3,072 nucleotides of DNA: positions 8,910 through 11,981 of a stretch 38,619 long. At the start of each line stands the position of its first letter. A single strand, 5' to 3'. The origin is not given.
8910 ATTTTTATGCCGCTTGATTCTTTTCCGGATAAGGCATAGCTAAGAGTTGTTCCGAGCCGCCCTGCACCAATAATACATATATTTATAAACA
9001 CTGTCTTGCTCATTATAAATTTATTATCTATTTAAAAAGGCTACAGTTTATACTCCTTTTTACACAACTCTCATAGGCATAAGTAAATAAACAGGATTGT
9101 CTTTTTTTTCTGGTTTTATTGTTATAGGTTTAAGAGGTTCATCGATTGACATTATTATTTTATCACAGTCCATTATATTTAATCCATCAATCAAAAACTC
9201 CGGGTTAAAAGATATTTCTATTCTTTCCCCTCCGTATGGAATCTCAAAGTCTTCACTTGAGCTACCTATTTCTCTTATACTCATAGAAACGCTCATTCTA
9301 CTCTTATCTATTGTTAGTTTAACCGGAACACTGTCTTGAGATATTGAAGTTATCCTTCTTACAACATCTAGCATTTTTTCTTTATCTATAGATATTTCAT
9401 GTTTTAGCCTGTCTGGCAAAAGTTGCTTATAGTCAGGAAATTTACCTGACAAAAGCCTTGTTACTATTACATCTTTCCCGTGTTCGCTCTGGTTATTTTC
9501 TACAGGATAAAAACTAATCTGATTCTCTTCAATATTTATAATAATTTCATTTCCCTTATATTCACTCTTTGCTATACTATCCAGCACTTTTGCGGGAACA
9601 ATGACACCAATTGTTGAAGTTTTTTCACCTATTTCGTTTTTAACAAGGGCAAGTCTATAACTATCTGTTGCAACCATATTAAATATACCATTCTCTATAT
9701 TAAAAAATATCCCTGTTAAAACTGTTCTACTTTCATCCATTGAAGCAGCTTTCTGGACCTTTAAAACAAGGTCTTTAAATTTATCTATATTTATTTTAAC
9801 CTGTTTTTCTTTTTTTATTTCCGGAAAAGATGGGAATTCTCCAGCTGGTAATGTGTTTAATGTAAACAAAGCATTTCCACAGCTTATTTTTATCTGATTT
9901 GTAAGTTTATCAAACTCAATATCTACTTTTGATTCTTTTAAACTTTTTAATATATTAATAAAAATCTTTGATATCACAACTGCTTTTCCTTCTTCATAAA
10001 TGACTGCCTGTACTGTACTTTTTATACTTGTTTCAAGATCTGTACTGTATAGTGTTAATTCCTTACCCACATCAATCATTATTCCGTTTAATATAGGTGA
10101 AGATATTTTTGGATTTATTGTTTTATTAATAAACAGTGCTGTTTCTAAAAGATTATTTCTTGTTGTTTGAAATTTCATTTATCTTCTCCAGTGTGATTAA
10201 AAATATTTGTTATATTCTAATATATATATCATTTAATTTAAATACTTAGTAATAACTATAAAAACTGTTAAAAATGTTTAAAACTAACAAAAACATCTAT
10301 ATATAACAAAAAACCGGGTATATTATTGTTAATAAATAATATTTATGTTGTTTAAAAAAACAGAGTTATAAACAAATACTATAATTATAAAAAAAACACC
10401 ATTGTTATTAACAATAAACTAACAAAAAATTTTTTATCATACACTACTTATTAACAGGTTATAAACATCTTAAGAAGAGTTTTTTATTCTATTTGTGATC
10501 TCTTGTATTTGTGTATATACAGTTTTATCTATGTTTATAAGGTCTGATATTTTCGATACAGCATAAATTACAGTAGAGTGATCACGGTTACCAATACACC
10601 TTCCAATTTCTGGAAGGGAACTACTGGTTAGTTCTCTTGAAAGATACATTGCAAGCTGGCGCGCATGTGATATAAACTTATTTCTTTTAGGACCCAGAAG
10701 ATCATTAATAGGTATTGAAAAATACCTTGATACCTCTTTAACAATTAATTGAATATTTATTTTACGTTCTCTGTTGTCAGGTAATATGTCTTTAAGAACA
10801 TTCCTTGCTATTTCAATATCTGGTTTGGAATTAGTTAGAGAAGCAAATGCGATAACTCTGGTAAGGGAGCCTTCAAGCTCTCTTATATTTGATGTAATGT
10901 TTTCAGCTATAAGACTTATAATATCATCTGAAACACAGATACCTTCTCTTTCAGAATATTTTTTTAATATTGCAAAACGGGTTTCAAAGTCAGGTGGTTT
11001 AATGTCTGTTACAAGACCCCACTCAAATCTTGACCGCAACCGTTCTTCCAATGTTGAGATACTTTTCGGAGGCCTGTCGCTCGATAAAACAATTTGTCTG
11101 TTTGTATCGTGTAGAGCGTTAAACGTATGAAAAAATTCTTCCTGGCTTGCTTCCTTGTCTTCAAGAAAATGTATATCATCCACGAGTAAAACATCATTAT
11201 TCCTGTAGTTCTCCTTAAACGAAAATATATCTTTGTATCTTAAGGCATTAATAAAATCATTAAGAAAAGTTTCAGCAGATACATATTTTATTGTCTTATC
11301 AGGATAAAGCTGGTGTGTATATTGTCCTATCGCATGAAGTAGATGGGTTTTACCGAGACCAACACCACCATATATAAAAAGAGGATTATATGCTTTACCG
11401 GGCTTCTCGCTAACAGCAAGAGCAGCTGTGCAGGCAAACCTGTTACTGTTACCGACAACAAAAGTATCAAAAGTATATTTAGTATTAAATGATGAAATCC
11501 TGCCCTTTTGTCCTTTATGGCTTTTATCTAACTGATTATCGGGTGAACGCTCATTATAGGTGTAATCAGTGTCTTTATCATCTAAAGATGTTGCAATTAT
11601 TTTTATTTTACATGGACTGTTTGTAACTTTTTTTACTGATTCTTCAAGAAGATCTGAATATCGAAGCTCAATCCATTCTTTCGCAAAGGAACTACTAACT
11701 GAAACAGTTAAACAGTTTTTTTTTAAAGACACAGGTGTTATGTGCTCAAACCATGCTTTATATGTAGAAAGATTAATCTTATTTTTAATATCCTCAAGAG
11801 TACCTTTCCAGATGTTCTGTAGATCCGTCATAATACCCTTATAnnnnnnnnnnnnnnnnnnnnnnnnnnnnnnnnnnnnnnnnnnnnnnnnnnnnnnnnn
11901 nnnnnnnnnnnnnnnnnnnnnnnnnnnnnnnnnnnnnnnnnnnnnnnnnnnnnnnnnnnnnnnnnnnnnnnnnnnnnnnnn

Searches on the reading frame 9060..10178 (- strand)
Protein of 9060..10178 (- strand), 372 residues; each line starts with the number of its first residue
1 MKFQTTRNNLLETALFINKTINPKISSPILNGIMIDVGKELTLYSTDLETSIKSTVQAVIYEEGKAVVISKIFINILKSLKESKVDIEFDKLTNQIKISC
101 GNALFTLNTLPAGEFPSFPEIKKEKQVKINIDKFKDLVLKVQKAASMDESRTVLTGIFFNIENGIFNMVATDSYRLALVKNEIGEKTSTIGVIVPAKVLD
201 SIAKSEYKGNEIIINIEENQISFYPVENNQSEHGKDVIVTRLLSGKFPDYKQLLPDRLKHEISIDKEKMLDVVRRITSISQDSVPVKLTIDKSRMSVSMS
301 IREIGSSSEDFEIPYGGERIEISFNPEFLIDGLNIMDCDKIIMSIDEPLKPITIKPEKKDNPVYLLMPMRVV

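Call 80: search_protein_families(library=pfam, proteins=[window:9060-10178:-], max_evalue=0.00001)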
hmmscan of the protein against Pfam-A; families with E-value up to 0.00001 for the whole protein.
window:9060-10178:- (372 aa): 3 families
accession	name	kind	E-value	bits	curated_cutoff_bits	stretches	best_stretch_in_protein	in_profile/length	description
PF00712.24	DNA_pol3_beta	-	6.5e-26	91.3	24.4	1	1-118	1-119/120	DNA polymerase III beta subunit, N-terminal domain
PF02767.21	DNA_pol3_beta_2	-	3.9e-24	85.6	27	1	129-249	2-116/116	DNA polymerase III beta subunit, central domain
PF02768.20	DNA_pol3_beta_3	-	1.5e-22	80.1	27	1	251-370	1-121/121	DNA polymerase III beta subunit, C-terminal domain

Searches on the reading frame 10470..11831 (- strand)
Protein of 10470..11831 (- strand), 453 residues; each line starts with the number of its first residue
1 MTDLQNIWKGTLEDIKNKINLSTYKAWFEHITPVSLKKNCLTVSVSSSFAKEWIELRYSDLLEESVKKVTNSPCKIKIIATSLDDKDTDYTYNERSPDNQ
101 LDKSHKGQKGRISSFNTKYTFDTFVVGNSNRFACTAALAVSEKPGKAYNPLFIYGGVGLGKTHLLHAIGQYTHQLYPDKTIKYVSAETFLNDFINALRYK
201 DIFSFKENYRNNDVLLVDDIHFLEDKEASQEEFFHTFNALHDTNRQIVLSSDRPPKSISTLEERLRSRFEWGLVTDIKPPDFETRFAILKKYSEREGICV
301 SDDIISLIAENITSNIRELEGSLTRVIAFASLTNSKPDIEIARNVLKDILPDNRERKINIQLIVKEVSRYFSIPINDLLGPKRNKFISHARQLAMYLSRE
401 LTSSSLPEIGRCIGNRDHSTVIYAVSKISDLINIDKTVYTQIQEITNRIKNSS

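Call 80: search_protein_families(library=pfam, proteins=[window:10470-11831:-], max_evalue=0.00001)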
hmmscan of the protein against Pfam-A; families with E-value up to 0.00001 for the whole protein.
window:10470-11831:- (453 aa): 4 families
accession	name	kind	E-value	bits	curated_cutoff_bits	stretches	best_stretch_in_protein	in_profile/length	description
PF00308.24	Bac_DnaA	-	9.5e-74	247.4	23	1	116-276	2-162/162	Bacterial DnaA ATPAse domain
PF08299.17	Bac_DnaA_C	-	3e-27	94.9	31.5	1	360-428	1-69/69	Bacterial dnaA protein helix-turn-helix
PF11638.13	DnaA_N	-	1.4e-13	50.8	24.6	1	5-67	1-64/65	DnaA N-terminal domain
PF01695.23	IstB_IS21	-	3.7e-06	27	24.1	1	151-254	95-195/238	IstB-like ATP binding protein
